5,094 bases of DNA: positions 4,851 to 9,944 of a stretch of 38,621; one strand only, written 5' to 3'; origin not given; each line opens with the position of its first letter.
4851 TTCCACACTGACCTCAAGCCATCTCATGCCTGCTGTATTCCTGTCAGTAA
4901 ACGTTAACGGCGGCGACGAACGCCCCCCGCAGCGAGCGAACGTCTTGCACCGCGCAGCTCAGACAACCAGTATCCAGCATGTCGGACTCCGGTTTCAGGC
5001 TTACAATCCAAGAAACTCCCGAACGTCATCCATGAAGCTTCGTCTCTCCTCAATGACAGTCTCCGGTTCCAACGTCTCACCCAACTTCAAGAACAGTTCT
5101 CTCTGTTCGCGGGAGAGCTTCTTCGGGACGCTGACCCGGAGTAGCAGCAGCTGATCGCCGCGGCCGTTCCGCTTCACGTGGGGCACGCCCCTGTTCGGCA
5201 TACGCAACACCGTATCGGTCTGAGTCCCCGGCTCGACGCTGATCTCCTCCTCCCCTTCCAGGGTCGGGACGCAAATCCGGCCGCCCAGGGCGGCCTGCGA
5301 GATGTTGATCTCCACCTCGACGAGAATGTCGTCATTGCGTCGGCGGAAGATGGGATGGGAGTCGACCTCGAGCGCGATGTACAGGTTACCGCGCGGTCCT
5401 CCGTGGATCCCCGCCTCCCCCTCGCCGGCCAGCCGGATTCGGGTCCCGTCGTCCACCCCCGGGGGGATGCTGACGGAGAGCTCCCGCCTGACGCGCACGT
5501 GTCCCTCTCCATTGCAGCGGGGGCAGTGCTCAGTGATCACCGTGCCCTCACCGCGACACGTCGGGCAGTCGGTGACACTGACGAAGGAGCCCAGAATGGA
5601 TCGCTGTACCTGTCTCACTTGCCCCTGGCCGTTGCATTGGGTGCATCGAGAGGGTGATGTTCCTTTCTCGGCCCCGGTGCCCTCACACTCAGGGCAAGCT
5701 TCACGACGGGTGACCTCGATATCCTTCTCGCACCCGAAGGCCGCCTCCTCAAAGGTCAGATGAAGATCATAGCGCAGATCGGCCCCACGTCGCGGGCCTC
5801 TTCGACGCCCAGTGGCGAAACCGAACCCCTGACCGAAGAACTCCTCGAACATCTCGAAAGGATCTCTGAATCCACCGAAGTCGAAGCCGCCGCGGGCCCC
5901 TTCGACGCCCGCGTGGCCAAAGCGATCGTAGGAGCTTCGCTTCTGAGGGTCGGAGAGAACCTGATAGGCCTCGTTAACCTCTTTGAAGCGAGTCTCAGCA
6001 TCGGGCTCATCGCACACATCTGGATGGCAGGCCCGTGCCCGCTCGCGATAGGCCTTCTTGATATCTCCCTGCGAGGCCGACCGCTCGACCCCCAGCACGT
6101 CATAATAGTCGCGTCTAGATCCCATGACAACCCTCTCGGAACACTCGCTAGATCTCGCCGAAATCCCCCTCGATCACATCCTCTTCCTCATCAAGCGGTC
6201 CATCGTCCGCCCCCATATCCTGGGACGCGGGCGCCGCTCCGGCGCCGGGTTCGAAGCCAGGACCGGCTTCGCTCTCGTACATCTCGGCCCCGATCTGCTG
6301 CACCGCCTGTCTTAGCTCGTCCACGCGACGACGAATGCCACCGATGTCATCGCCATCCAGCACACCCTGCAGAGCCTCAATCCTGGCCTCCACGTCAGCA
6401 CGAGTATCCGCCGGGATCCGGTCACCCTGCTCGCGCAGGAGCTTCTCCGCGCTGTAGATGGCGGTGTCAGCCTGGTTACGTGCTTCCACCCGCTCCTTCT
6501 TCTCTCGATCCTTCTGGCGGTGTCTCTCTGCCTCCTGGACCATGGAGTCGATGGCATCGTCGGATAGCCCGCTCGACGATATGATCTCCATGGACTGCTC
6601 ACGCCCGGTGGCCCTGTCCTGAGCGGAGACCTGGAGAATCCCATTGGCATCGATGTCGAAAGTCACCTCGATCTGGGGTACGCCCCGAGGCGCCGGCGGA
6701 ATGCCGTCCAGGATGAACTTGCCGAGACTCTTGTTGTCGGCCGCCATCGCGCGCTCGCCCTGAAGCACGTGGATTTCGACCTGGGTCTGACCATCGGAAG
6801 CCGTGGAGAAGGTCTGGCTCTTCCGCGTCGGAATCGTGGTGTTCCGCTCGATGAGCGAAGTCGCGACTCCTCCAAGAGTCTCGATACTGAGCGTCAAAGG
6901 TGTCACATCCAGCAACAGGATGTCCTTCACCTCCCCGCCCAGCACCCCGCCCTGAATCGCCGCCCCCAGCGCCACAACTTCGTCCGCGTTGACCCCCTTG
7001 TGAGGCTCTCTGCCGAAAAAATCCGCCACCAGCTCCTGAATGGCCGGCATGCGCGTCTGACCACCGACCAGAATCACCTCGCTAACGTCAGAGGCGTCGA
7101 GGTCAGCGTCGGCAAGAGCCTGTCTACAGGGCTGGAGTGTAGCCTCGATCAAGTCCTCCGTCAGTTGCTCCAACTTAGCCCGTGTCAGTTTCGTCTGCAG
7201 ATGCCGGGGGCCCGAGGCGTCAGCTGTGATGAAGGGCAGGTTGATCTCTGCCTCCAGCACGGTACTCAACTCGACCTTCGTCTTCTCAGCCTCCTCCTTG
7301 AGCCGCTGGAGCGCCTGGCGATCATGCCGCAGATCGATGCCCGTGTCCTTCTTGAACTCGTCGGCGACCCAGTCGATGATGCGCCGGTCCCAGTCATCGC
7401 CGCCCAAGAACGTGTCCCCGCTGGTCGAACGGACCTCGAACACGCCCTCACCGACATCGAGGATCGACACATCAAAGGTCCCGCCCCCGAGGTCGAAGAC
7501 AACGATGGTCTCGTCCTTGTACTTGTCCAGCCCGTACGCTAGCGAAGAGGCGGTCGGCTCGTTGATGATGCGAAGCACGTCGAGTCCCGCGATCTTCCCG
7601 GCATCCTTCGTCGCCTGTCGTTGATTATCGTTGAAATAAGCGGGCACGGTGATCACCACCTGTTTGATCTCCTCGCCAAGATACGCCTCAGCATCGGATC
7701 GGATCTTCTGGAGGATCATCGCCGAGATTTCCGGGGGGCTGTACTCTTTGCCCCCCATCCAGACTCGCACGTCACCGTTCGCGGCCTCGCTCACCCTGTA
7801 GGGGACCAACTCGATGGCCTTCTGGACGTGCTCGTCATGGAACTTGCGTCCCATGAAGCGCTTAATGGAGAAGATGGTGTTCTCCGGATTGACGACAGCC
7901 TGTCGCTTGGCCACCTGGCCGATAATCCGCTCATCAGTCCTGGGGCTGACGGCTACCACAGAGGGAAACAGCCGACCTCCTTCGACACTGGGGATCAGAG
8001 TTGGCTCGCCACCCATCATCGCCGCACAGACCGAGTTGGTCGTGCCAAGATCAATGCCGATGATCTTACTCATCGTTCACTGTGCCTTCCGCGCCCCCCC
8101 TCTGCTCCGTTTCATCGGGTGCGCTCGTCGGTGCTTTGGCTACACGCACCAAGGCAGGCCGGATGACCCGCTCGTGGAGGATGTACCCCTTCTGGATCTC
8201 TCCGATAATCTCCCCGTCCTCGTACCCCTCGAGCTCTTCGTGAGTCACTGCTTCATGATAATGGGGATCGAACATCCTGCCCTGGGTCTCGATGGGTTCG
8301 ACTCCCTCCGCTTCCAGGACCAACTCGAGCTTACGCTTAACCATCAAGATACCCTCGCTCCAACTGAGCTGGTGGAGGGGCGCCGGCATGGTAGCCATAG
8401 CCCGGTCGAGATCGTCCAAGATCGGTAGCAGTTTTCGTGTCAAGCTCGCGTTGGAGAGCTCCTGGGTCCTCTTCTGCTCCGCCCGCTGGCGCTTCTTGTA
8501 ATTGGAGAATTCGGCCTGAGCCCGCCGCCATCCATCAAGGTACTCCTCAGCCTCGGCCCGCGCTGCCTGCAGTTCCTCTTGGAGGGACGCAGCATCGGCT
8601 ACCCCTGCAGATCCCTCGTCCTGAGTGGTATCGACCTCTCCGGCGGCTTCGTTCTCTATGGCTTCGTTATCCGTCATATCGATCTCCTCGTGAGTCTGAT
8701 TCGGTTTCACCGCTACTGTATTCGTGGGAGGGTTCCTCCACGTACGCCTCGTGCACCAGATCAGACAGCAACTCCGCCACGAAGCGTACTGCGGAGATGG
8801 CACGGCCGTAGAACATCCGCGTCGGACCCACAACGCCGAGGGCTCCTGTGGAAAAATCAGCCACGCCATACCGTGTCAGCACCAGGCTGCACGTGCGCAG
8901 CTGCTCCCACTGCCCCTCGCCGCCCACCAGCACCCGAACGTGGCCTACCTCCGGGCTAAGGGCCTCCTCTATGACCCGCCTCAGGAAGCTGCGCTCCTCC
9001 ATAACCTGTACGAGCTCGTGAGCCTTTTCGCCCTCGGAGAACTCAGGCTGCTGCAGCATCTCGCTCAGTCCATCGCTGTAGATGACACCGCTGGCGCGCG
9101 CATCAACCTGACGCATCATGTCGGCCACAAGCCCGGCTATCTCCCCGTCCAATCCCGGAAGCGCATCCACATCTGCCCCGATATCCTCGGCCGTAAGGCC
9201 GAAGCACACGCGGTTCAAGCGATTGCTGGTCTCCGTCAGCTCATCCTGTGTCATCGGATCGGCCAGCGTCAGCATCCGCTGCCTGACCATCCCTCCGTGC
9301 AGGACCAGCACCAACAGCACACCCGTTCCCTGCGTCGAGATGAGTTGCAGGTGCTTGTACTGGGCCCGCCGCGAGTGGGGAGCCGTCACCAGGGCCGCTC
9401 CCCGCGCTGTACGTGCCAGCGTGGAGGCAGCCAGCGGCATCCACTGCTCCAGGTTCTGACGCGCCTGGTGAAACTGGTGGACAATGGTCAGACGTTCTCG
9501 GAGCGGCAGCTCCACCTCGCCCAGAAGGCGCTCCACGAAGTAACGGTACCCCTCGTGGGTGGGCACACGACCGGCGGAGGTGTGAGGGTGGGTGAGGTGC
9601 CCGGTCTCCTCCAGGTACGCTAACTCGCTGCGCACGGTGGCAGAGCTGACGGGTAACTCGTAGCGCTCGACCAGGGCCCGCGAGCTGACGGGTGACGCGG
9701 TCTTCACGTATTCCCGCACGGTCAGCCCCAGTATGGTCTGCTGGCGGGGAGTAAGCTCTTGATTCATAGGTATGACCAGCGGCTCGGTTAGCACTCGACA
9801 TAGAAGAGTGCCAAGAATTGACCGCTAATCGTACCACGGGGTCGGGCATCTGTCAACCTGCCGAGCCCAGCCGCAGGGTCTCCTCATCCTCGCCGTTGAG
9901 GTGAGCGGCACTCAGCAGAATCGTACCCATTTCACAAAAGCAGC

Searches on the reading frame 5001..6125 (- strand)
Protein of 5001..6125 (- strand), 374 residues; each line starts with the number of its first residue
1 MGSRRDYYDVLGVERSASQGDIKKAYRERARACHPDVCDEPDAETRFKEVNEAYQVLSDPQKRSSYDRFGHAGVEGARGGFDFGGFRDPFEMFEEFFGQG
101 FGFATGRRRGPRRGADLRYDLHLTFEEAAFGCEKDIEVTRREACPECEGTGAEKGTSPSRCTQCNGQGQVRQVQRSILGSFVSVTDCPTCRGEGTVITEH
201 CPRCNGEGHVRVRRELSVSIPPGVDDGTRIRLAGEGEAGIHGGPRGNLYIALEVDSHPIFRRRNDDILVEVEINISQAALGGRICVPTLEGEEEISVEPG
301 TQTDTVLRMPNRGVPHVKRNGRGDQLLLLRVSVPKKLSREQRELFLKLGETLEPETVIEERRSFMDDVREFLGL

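Call 9: search_protein_families(library=pfam, proteins=[window:5001-6125:-], max_evalue=0.001)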
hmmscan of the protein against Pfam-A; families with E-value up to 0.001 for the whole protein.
window:5001-6125:- (374 aa): 6 families
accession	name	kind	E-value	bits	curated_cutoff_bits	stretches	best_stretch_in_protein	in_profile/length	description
PF01556.23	DnaJ_C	-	3.4e-48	164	26.6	1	117-334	1-152/152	DnaJ C terminal domain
PF00226.36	DnaJ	-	3e-26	91.7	27.8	1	6-67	1-63/63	DnaJ domain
PF00684.25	DnaJ_CXXCXGXG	-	9e-18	64.7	32.7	1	144-208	1-65/65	DnaJ central domain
PF20833.2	RNase_E_G_Thio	-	9.4e-06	26.1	26.8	0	201-220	2-21/86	RNase E/G, Thioredoxin-like domain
PF15777.11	Anti-TRAP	-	0.00036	20.9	32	0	142-174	11-46/59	Tryptophan RNA-binding attenuator protein inhibitory protein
PF25436.1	BSD2_CRD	-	0.00056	20.5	27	0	144-210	5-60/69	BSD2 cysteine rich domain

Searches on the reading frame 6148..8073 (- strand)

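Call 9: search_protein_families(library=pfam, proteins=[window:6148-8073:-], max_evalue=0.001)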
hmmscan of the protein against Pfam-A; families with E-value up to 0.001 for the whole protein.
window:6148-8073:- (641 aa): 3 families
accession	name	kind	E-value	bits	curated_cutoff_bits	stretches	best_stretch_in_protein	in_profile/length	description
PF00012.26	HSP70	-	1.3e-255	849.7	20.6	1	4-600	1-599/599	Hsp70 protein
PF06723.19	MreB_Mbl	-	2.7e-16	59.8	27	1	120-372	77-316/327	MreB/Mbl protein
PF02782.22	FGGY_C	-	2.7e-07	31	27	1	232-377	50-196/198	FGGY family of carbohydrate kinases, C-terminal domain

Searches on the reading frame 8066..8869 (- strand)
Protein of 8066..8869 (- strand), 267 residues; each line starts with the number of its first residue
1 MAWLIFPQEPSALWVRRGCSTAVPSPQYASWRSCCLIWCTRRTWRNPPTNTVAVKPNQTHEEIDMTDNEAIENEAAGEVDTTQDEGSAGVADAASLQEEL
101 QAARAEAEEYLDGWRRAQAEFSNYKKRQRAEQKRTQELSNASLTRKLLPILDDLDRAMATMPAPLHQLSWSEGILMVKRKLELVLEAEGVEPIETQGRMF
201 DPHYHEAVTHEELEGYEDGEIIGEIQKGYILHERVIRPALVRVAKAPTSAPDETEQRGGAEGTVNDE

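Call 9: search_protein_families(library=pfam, proteins=[window:8066-8869:-], max_evalue=0.001)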
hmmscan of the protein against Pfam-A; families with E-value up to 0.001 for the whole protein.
window:8066-8869:- (267 aa): 1 family
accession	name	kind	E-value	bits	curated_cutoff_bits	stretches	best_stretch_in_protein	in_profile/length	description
PF01025.24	GrpE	-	4.9e-44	150.3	25.8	1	91-245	11-165/165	GrpE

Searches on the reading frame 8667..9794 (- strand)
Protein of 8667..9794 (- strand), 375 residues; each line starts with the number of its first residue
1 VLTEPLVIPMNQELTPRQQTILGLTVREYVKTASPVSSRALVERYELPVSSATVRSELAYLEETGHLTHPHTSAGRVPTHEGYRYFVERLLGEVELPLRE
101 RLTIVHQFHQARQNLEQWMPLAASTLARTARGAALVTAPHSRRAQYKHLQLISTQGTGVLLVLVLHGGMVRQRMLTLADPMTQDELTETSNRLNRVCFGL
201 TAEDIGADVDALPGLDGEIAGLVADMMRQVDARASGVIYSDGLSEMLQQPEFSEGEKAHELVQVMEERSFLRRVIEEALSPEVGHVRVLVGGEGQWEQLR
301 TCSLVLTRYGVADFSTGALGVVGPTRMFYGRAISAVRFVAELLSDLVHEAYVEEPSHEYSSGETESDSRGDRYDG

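Call 9: search_protein_families(library=pfam, proteins=[window:8667-9794:-], max_evalue=0.001)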
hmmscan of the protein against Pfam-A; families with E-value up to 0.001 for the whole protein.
window:8667-9794:- (375 aa): 1 family
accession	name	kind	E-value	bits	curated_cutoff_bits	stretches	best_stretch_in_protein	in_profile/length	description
PF01628.27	HrcA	-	6.8e-45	154.1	22.2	1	117-333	2-215/215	HrcA protein C terminal domain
